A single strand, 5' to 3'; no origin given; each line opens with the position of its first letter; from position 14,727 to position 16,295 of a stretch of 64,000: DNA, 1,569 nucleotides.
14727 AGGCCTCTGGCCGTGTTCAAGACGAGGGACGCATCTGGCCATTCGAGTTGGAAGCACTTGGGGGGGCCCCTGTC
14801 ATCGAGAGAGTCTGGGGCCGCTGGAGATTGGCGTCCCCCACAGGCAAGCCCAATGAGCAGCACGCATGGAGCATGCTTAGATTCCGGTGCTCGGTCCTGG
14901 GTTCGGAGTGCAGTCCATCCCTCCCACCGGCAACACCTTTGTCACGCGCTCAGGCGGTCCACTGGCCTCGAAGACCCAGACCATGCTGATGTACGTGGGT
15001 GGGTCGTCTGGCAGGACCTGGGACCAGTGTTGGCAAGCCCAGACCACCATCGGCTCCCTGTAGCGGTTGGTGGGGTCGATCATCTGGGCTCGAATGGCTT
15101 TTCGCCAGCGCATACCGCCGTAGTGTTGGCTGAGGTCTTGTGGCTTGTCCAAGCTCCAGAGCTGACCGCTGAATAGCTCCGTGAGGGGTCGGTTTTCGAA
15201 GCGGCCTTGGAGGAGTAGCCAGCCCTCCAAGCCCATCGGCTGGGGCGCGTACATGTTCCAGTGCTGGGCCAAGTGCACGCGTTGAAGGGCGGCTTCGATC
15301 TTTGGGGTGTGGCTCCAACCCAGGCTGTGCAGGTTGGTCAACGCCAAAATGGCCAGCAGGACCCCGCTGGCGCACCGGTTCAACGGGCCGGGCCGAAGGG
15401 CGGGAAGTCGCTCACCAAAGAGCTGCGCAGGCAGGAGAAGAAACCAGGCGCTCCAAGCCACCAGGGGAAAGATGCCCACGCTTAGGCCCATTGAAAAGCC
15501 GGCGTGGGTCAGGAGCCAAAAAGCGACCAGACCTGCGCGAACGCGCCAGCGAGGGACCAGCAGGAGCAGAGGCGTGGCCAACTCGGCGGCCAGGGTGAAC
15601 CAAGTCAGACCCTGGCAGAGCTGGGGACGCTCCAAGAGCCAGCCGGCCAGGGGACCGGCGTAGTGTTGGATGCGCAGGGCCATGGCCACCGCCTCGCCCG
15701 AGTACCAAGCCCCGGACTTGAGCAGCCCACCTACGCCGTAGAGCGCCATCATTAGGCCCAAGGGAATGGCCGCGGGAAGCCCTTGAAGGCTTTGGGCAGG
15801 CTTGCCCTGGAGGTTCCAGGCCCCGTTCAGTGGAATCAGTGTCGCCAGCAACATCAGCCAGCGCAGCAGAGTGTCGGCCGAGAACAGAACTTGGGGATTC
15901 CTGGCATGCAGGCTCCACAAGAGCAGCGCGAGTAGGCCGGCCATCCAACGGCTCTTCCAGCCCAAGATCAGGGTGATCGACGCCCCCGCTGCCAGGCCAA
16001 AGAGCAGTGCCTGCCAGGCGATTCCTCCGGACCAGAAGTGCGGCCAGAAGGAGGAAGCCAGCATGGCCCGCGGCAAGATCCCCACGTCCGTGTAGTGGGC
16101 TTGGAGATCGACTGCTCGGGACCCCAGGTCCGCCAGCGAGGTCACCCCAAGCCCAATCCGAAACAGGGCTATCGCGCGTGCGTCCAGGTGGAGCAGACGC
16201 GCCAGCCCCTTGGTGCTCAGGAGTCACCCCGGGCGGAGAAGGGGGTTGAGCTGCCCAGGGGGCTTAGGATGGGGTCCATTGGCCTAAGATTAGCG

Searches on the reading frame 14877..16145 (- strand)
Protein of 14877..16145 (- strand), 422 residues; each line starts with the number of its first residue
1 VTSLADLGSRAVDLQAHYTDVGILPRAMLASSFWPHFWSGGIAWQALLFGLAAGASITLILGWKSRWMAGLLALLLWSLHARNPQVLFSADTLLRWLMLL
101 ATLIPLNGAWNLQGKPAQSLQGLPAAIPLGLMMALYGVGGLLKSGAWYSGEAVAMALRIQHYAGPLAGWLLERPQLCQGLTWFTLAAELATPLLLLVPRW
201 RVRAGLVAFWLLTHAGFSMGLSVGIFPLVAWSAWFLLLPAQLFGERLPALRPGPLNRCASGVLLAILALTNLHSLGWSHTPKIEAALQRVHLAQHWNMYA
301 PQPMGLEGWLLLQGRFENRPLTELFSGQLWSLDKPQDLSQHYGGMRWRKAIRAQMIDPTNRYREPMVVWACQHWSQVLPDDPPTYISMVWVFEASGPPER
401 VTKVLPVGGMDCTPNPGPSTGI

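Call 43: search_protein_families(library=pfam, proteins=[window:14877-16145:-], max_evalue=0.001)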
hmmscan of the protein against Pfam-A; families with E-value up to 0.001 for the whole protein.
window:14877-16145:- (422 aa): 1 family
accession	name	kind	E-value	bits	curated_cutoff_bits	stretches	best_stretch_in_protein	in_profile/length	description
PF05090.19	HTTM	-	0.00051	20.2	27.7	1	43-234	57-251/259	HTTM domain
